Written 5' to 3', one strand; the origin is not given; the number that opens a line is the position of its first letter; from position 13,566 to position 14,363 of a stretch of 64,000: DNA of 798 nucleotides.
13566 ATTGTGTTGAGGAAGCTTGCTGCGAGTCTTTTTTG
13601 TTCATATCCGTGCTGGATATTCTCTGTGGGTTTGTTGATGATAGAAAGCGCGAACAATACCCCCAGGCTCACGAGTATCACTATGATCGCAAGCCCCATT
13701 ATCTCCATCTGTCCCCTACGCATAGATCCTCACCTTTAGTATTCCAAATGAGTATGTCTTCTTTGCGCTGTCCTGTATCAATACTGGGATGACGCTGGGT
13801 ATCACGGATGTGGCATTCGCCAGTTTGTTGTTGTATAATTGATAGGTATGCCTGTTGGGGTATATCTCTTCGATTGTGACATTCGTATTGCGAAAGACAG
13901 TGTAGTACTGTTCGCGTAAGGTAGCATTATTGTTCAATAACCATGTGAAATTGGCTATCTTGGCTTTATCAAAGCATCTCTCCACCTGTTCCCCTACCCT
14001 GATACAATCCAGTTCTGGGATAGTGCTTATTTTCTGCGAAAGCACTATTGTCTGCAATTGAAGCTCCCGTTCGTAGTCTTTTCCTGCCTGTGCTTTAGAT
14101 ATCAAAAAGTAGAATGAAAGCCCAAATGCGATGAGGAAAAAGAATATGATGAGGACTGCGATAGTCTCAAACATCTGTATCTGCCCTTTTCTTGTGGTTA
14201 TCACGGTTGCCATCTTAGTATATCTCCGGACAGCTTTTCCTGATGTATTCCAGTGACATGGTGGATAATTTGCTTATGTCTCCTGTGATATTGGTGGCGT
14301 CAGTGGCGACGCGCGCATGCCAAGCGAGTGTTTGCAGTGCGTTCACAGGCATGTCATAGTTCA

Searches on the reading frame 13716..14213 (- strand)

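Call 20: search_protein_families(library=ncbifam, max_evalue=1, proteins=[window:13716-14213:-])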
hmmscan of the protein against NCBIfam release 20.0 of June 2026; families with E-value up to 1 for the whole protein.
window:13716-14213:- (165 aa): 1 family
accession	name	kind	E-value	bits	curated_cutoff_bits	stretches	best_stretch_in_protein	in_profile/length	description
TIGR00739.1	yajC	equivalog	0.062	13.4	44.2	1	21-49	3-31/84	preprotein translocase subunit YajC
